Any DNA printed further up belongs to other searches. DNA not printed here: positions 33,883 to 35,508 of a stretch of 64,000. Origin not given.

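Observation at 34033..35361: Three-module diadenylate cyclase: PTS-EIIA(type 2)-like + pyruvate-kinase-C-like + DAC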

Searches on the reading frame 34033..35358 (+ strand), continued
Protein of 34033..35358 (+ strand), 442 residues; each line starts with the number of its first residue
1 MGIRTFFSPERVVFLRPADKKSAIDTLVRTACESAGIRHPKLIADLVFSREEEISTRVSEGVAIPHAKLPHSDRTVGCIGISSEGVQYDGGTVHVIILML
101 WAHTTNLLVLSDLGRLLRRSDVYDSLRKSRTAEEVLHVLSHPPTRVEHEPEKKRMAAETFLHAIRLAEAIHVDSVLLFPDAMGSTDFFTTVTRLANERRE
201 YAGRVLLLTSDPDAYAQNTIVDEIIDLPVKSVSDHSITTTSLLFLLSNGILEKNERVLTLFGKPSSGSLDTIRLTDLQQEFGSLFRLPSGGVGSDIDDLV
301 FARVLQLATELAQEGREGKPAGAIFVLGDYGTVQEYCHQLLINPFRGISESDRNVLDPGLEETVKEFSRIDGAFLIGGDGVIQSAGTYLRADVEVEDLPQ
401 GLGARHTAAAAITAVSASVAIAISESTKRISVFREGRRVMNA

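Call 61: find_homologous_proteins(query=L064:10001-11323:+, max_evalue=1e-20)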
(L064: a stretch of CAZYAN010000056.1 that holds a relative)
Query L064:10001-11323:+ (441 aa): 2753 proteins with E <= 1e-20 among 8000 candidates; the best 120 are listed.
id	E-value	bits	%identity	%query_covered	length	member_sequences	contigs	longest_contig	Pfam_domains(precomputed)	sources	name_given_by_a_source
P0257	2.2e-287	971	100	100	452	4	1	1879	PF21755.3,PF02457.22,PF00359.28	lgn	-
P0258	1.4e-259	879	89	100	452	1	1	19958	PF21755.3,PF02457.22,PF00359.28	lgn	-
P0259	7.3e-255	864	88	100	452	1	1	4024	PF21755.3,PF02457.22,PF00359.28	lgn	-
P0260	5.6e-249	844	85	100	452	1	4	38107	PF21755.3,PF02457.22,PF00359.28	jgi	jgi:diadenylate cyclase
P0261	1.9e-248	842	85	100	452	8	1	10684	PF21755.3,PF02457.22,PF00359.28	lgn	-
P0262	7.9e-248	840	86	100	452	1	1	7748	PF21755.3,PF02457.22,PF00359.28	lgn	-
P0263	2.8e-247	839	85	100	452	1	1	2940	PF21755.3,PF02457.22,PF00359.28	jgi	-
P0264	1.1e-236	804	81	100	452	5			PF21755.3,PF02457.22,PF00359.28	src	-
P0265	3.7e-236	802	82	100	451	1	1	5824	PF21755.3,PF02457.22,PF00359.28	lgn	-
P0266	3.1e-233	792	80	100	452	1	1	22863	PF21755.3,PF02457.22,PF00359.28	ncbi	-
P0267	1.6e-225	767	77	100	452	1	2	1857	PF21755.3,PF02457.22,PF00359.28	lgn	-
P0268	2.2e-222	757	75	100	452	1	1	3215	PF21755.3,PF02457.22,PF00359.28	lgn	-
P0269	1.0e-221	754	75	100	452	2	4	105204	PF21755.3,PF02457.22,PF00359.28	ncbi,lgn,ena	-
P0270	2.2e-217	740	73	100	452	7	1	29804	PF21755.3,PF02457.22,PF00359.28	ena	-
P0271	1.0e-216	738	73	100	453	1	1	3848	PF21755.3,PF02457.22,PF00359.28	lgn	-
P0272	2.4e-215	733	73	100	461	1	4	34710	PF21755.3,PF02457.22,PF00359.28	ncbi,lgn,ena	-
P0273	4.0e-215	733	73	100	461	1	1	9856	PF21755.3,PF02457.22,PF00359.28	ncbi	-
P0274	8.2e-200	682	68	100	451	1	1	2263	PF21755.3,PF02457.22,PF00359.28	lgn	-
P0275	9.2e-200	682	68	100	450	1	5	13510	PF21755.3,PF02457.22,PF00359.28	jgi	jgi:diadenylate cyclase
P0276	3.3e-197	674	64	100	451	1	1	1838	PF21755.3,PF02457.22,PF00359.28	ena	-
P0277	3.7e-196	670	65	100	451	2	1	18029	PF21755.3,PF02457.22,PF00359.28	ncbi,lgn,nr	ncbi:MAG: PTS sugar transporter subunit IIA [Opitutales bacterium]|nr:PTS sugar transporter subunit 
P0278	2.5e-195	668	67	100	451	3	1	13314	PF21755.3,PF02457.22,PF00359.28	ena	-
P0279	6.2e-195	666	65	100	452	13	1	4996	PF21755.3,PF02457.22,PF00359.28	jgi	-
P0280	1.1e-194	665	68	100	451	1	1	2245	PF21755.3,PF02457.22,PF00359.28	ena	-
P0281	1.4e-194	665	67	100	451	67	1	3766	PF21755.3,PF02457.22,PF00359.28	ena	-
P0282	3.2e-194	664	67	100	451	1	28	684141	PF21755.3,PF02457.22,PF00359.28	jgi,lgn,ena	jgi:DNA integrity scanning protein DisA with diadenylate cyclase activity/mannitol/fructose-specific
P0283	4.1e-194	663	67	100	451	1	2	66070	PF21755.3,PF02457.22,PF00359.28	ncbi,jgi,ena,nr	ncbi:MAG TPA: PTS sugar transporter subunit IIA [Opitutaceae bacterium]|nr:PTS sugar transporter sub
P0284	4.9e-194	663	66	100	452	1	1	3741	PF21755.3,PF02457.22,PF00359.28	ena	-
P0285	7.7e-194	663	67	100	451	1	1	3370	PF21755.3,PF02457.22,PF00359.28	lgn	-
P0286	8.4e-194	662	67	100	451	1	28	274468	PF21755.3,PF02457.22,PF00359.28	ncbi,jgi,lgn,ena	ncbi:MAG: diadenylate cyclase [Opitutaceae bacterium]|jgi:DNA integrity scanning protein DisA with d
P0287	9.3e-194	662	64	100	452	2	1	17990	PF21755.3,PF02457.22,PF00359.28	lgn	-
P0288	1.5e-193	662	67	100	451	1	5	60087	PF21755.3,PF02457.22,PF00359.28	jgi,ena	jgi:DNA integrity scanning protein DisA with diadenylate cyclase activity/mannitol/fructose-specific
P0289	1.8e-193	661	67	100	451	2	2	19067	PF21755.3,PF02457.22,PF00359.28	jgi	jgi:diadenylate cyclase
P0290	2.1e-193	661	67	100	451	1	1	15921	PF21755.3,PF02457.22,PF00359.28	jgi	-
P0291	2.2e-193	661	67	100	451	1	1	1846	PF21755.3,PF02457.22,PF00359.28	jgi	-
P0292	2.3e-193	661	67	100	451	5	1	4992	PF21755.3,PF02457.22,PF00359.28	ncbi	-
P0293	2.7e-193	661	67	100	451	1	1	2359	PF21755.3,PF02457.22,PF00359.28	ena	-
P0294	3.5e-193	660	67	100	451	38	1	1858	PF21755.3,PF02457.22,PF00359.28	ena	-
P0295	4.1e-193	660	66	100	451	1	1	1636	PF21755.3,PF02457.22,PF00359.28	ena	-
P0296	4.8e-193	660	66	100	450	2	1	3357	PF21755.3,PF02457.22,PF00359.28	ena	-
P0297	5.3e-193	660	66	100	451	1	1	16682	PF21755.3,PF02457.22,PF00359.28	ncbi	-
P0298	8.3e-193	659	67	100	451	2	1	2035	PF21755.3,PF02457.22,PF00359.28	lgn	-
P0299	1.7e-192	658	67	100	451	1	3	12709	PF21755.3,PF02457.22,PF00359.28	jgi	jgi:DNA integrity scanning protein DisA with diadenylate cyclase activity/mannitol/fructose-specific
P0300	2.5e-192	658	67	100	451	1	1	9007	PF21755.3,PF02457.22,PF00359.28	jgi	jgi:diadenylate cyclase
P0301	2.9e-192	657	66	100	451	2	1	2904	PF21755.3,PF02457.22,PF00359.28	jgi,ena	-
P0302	3.0e-192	657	67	100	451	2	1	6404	PF21755.3,PF02457.22,PF00359.28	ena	-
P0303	3.6e-192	657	67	100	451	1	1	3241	PF21755.3,PF02457.22,PF00359.28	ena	-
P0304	5.9e-192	656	66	100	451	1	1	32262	PF21755.3,PF02457.22,PF00359.28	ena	-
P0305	6.3e-192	656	66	100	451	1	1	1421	PF21755.3,PF02457.22,PF00359.28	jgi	jgi:DNA integrity scanning protein DisA with diadenylate cyclase activity/mannitol/fructose-specific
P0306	7.4e-192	656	67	100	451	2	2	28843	PF21755.3,PF02457.22,PF00359.28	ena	-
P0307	8.1e-192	656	66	100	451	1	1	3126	PF21755.3,PF02457.22,PF00359.28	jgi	jgi:DNA integrity scanning protein DisA with diadenylate cyclase activity/mannitol/fructose-specific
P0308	1.1e-191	655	66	100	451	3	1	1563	PF21755.3,PF02457.22,PF00359.28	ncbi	-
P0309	2.8e-191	654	65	100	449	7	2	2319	PF21755.3,PF02457.22,PF00359.28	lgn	-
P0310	3.2e-191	654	66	100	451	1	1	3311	PF21755.3,PF02457.22,PF00359.28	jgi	-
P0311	6.3e-191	653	65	100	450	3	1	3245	PF21755.3,PF02457.22,PF00359.28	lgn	-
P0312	8.6e-191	653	66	100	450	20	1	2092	PF21755.3,PF02457.22,PF00359.28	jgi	-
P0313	1.1e-190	652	66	100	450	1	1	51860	PF21755.3,PF02457.22,PF00359.28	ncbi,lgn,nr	ncbi:MAG: DNA integrity scanning protein DisA nucleotide-binding domain protein [Opitutae bacterium]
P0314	1.1e-190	652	66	100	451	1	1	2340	PF21755.3,PF02457.22,PF00359.28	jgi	jgi:DNA integrity scanning protein DisA with diadenylate cyclase activity/mannitol/fructose-specific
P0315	1.3e-190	652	65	100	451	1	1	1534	PF21755.3,PF02457.22,PF00359.28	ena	-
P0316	1.6e-190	652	65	100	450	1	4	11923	PF21755.3,PF02457.22,PF00359.28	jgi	jgi:DNA integrity scanning protein DisA with diadenylate cyclase activity/mannitol/fructose-specific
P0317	1.7e-190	652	65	100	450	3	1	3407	PF21755.3,PF02457.22,PF00359.28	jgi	jgi:DNA integrity scanning protein DisA with diadenylate cyclase activity/mannitol/fructose-specific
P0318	2.0e-190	651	67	100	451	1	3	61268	PF21755.3,PF02457.22,PF00359.28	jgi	jgi:DNA integrity scanning protein DisA with diadenylate cyclase activity/mannitol/fructose-specific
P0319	2.3e-190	651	65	100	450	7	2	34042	PF21755.3,PF02457.22,PF00359.28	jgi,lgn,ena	jgi:DNA integrity scanning protein DisA with diadenylate cyclase activity/mannitol/fructose-specific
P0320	2.4e-190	651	66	100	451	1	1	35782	PF21755.3,PF02457.22,PF00359.28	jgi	jgi:DNA integrity scanning protein DisA with diadenylate cyclase activity/mannitol/fructose-specific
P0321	2.8e-190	651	66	100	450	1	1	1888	PF21755.3,PF02457.22,PF00359.28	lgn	-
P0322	5.3e-190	650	66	100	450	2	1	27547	PF21755.3,PF02457.22,PF00359.28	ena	-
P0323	5.9e-190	650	65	100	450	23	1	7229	PF21755.3,PF02457.22,PF00359.28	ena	-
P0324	6.0e-190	650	65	100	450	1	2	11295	PF21755.3,PF02457.22,PF00359.28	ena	-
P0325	6.1e-190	650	65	100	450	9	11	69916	PF21755.3,PF02457.22,PF00359.28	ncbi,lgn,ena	-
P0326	6.3e-190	650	66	100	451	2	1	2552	PF21755.3,PF02457.22,PF00359.28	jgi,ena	-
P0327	6.6e-190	650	66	100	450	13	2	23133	PF21755.3,PF02457.22,PF00359.28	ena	-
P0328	8.0e-190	649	65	100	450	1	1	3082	PF21755.3,PF02457.22,PF00359.28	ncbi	-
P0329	1.4e-189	649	67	100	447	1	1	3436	PF21755.3,PF02457.22,PF00359.28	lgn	-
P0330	1.5e-189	649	64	100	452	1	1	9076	PF21755.3,PF02457.22,PF00359.28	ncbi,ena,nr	ncbi:MAG: PTS sugar transporter subunit IIA [Opitutaceae bacterium]|nr:PTS sugar transporter subunit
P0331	1.5e-189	648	65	100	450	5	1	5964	PF21755.3,PF02457.22,PF00359.28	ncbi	-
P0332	1.9e-189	648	65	100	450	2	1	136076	PF21755.3,PF02457.22,PF00359.28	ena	-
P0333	2.1e-189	648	65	100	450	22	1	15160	PF21755.3,PF02457.22,PF00359.28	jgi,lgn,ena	-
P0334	2.3e-189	648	65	100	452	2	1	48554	PF21755.3,PF02457.22,PF00359.28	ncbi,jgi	-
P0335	2.6e-189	648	67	100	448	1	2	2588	PF21755.3,PF02457.22,PF00359.28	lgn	-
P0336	2.7e-189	648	65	100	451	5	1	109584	PF21755.3,PF02457.22,PF00359.28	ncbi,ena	-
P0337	2.9e-189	648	65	100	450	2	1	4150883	PF21755.3,PF02457.22,PF00359.28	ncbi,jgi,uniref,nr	ncbi:PTS sugar transporter subunit IIA [Opitutus sp. GAS368]|jgi:diadenylate cyclase|uniref:PTS suga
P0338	3.1e-189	647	65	100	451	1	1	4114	PF21755.3,PF02457.22,PF00359.28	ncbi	-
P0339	3.9e-189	647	64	100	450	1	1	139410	PF21755.3,PF02457.22,PF00359.28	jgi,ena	jgi:diadenylate cyclase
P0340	4.4e-189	647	65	100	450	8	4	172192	PF21755.3,PF02457.22,PF00359.28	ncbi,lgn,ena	-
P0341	5.0e-189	647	65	100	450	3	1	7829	PF21755.3,PF02457.22,PF00359.28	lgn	-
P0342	6.0e-189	646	64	100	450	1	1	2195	PF21755.3,PF02457.22,PF00359.28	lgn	-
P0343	6.2e-189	646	66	100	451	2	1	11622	PF21755.3,PF02457.22,PF00359.28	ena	-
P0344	6.4e-189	646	68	100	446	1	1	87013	PF21755.3,PF02457.22,PF00359.28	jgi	jgi:diadenylate cyclase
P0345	8.4e-189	646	65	100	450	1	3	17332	PF21755.3,PF02457.22,PF00359.28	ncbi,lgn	-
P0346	8.8e-189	646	65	100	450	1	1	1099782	PF21755.3,PF02457.22,PF00359.28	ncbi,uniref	ncbi:PTS sugar transporter subunit IIA [Oleiharenicola lentus]|uniref:PTS sugar transporter subunit 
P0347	1.0e-188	646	65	100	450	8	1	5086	PF21755.3,PF02457.22,PF00359.28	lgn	-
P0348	1.2e-188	646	65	100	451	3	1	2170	PF21755.3,PF02457.22,PF00359.28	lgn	-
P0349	1.2e-188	646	65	100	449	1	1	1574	PF21755.3,PF02457.22,PF00359.28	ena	-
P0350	1.3e-188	645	66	100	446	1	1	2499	PF21755.3,PF02457.22,PF00359.28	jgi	jgi:diadenylate cyclase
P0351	1.4e-188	645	65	100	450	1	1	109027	PF21755.3,PF02457.22,PF00359.28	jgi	-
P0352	1.6e-188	645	67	100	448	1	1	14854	PF21755.3,PF02457.22,PF00359.28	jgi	jgi:diadenylate cyclase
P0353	1.8e-188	645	65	100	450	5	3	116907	PF21755.3,PF02457.22,PF00359.28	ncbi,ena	-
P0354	1.8e-188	645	64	100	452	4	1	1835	PF21755.3,PF02457.22,PF00359.28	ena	-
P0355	2.1e-188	645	67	100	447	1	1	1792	PF21755.3,PF02457.22,PF00359.28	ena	-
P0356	2.3e-188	645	65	100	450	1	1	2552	PF21755.3,PF02457.22,PF00359.28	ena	-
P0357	2.8e-188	644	65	100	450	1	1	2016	PF21755.3,PF02457.22,PF00359.28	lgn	-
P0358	2.9e-188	644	67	100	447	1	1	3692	PF21755.3,PF02457.22,PF00359.28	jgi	jgi:DNA integrity scanning protein DisA with diadenylate cyclase activity/mannitol/fructose-specific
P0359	4.3e-188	644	64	100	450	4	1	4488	PF21755.3,PF02457.22,PF00359.28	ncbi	-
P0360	4.4e-188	644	67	100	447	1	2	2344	PF21755.3,PF02457.22,PF00359.28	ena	-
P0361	5.1e-188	643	65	100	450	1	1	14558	PF21755.3,PF02457.22,PF00359.28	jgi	jgi:DNA integrity scanning protein DisA with diadenylate cyclase activity/mannitol/fructose-specific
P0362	5.5e-188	643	66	100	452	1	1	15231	PF21755.3,PF02457.22,PF00359.28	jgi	jgi:diadenylate cyclase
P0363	5.7e-188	643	67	100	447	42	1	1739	PF21755.3,PF02457.22,PF00359.28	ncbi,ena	-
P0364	5.9e-188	643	67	100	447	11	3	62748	PF21755.3,PF02457.22,PF00359.28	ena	-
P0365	6.0e-188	643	67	100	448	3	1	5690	PF21755.3,PF02457.22,PF00359.28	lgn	-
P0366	6.2e-188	643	64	100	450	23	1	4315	PF21755.3,PF02457.22,PF00359.28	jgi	-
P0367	7.9e-188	643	65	100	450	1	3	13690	PF21755.3,PF02457.22,PF00359.28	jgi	jgi:diadenylate cyclase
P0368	1.1e-187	642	65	100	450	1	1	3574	PF21755.3,PF02457.22,PF00359.28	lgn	-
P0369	1.2e-187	642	65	100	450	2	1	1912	PF21755.3,PF02457.22,PF00359.28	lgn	-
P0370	1.2e-187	642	66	100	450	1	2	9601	PF21755.3,PF02457.22,PF00359.28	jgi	jgi:diadenylate cyclase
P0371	1.2e-187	642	67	100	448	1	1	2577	PF21755.3,PF02457.22,PF00359.28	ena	-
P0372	1.2e-187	642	67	100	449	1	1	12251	PF21755.3,PF02457.22,PF00359.28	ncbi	-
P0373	1.3e-187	642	67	100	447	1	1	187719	PF21755.3,PF02457.22,PF00359.28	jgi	jgi:DNA integrity scanning protein DisA with diadenylate cyclase activity/mannitol/fructose-specific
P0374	1.3e-187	642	67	100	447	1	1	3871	PF21755.3,PF02457.22,PF00359.28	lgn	-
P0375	1.3e-187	642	67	100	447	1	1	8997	PF21755.3,PF02457.22,PF00359.28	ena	-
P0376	1.4e-187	642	65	100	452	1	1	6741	PF21755.3,PF02457.22,PF00359.28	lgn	-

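Call 64: search_protein_families(library=ncbifam, proteins=[P0337, P0047], max_evalue=0.00001)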
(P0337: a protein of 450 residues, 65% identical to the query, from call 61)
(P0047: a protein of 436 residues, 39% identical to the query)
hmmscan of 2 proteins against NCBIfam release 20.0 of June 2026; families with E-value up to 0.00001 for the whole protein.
P0337 (450 aa): 9 families
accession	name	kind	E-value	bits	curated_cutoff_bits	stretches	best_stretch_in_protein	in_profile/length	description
NF041371.1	Diadnylcyc_Halo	equivalog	4.1e-32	111.6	430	1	238-440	65-261/270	diadenylate cyclase DacZ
TIGR00848.1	fruA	subfamily_domain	8e-16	58.1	103.5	1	39-132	35-129/129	fructose PTS transporter subunit IIA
TIGR01419.1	nitro_reg_IIA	equivalog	3.4e-11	43.2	138.7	1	26-142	26-140/145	PTS IIA-like nitrogen regulatory protein PtsN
NF007389.0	PRK09913.1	equivalog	1.1e-10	41.6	151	1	30-139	28-136/148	PTS fructose transporter subunit IIA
NF007293.0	PRK09765.1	equivalog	4.1e-08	32.2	763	1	39-145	41-149/639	PTS 2-O-a-mannosyl-D-glycerate transporter subunit IIABC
NF038327.1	c-di-AMP_CdaM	exception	5.9e-08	32.5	225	1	367-445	103-179/196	diadenylate cyclase CdaM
TIGR00159.1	TIGR00159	equivalog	3.6e-07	29.8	188.8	1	373-441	169-234/254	diadenylate cyclase CdaA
NF038328.1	c-di-AMP_CdaS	exception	4e-07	29.8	225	1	373-443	122-190/191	sporulation-specific diadenylate cyclase CdaS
NF008145.0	PRK10896.1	equivalog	6.5e-07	29.2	221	1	37-143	44-151/161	PTS IIA-like nitrogen regulatory protein PtsN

P0047 (436 aa): 11 families
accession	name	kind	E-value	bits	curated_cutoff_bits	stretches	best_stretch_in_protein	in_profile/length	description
NF041371.1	Diadnylcyc_Halo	equivalog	5.1e-36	124.4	430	1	195-434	35-263/270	diadenylate cyclase DacZ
TIGR00848.1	fruA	subfamily_domain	1e-17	64.2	103.5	1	17-129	13-129/129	fructose PTS transporter subunit IIA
TIGR01419.1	nitro_reg_IIA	equivalog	1.9e-14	53.7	138.7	1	3-144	2-145/145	PTS IIA-like nitrogen regulatory protein PtsN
NF008145.0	PRK10896.1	equivalog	8.1e-14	51.6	221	1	23-147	30-158/161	PTS IIA-like nitrogen regulatory protein PtsN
NF007293.0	PRK09765.1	equivalog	9.5e-11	40.9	763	1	16-161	18-168/639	PTS 2-O-a-mannosyl-D-glycerate transporter subunit IIABC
NF007389.0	PRK09913.1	equivalog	1.7e-08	34.6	151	1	39-145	37-145/148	PTS fructose transporter subunit IIA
TIGR00159.1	TIGR00159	equivalog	8.7e-08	31.8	188.8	1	365-430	169-231/254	diadenylate cyclase CdaA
NF038327.1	c-di-AMP_CdaM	exception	1.9e-07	30.8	225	1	359-431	103-173/196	diadenylate cyclase CdaM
NF010009.0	PRK13482.1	equivalog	2.1e-07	30.4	201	1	315-435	34-141/357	DNA integrity scanning diadenylate cyclase DisA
NF038328.1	c-di-AMP_CdaS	exception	7.5e-07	28.9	225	1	365-431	122-186/191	sporulation-specific diadenylate cyclase CdaS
NF011663.0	PRK15083.1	subfamily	9.3e-06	23.9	589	0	19-143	510-635/639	PTS mannitol transporter subunit IICBA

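Call 81: find_encoding_contigs(protein=P0337, flank=10000, max_places=2)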
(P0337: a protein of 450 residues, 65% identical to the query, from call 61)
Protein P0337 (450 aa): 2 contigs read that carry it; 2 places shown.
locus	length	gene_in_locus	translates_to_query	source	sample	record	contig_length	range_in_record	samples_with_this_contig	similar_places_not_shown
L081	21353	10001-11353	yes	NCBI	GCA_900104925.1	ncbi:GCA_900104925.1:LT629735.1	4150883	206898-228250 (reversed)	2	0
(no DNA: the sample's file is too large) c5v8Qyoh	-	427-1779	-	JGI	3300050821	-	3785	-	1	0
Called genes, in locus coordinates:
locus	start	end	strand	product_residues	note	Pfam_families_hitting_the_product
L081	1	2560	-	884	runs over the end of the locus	PF00989:PAS, PF08448:PAS_4, PF13188:PAS_8 (faint), PF13426:PAS_9, PF08447:PAS_3, PF00512:HisKA (weak), PF02518:HATPase_c, PF00072:Response_reg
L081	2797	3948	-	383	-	PF01168:Ala_racemase_N, PF00842:Ala_racemase_C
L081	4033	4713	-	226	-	-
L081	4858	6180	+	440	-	PF05697:Trigger_N, PF00254:FKBP_C (faint), PF05698:Trigger_C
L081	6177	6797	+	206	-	PF00574:CLP_protease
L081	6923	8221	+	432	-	PF06689:zf-C4_ClpX, PF01078:Mg_chelatase (faint), PF07724:AAA_2, PF00004:AAA, PF07728:AAA_5 (weak), PF10431:ClpB_D2-small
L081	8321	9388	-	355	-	PF05343:Peptidase_M42, PF01546:Peptidase_M20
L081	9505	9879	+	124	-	PF00507:Oxidored_q4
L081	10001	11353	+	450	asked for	PF00359:PTS_EIIA_2, PF21755:DacZ_P, PF02457:DAC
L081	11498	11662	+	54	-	PF00471:Ribosomal_L33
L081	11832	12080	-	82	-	-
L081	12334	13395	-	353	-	PF01883:FeS_assembly_P, PF10609:ParA, PF01656:CbiA, PF13614:AAA_31 (faint)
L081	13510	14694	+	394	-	PF26550:Tricorn_2nd, PF25174:Beta-prop_THOC3 (faint), PF26549:Tricorn_N, PF07676:PD40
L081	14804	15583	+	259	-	PF13277:YmdB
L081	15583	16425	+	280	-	PF02585:PIG-L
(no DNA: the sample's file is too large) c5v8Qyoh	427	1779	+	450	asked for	PF00359:PTS_EIIA_2, PF21755:DacZ_P, PF02457:DAC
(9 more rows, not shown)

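Call 82: find_encoding_contigs(protein=P0047, flank=10000, max_places=2)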
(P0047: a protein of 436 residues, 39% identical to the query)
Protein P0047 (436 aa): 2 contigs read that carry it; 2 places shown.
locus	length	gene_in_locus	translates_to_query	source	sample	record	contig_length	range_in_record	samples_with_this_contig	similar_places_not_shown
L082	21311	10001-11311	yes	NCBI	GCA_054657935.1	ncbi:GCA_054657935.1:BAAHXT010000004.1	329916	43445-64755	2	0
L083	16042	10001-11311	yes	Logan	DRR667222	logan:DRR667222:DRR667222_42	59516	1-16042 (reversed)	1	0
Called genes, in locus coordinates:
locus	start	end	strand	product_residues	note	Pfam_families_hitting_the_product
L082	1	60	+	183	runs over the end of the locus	-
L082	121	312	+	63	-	PF01192:RNA_pol_Rpb6 (weak)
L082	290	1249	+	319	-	PF01715:IPPT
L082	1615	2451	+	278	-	PF00809:Pterin_bind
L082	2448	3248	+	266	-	PF19293:CdaA_N (weak), PF02457:DAC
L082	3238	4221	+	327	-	PF07949:YbbR (weak)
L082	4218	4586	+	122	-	PF01648:ACPS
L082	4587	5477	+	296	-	PF09986:DUF2225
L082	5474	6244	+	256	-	PF01416:PseudoU_synth_1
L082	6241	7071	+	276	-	PF03167:UDG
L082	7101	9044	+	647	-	PF17764:PriA_3primeBD, PF04851:ResIII, PF13604:AAA_30 (weak), PF00270:DEAD, PF18319:Zn_ribbon_PriA, PF00271:Helicase_C, PF18074:PriA_C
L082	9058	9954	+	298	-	PF01149:Fapy_DNA_glyco, PF06831:H2TH, PF06827:zf-FPG_IleRS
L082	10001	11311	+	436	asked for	PF00359:PTS_EIIA_2, PF02457:DAC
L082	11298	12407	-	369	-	PF14501:HATPase_c_5 (faint), PF00512:HisKA, PF02518:HATPase_c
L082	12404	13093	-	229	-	PF02607:B12-binding_2, PF02310:B12-binding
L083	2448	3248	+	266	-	PF19293:CdaA_N (weak), PF02457:DAC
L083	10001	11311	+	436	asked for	PF00359:PTS_EIIA_2, PF02457:DAC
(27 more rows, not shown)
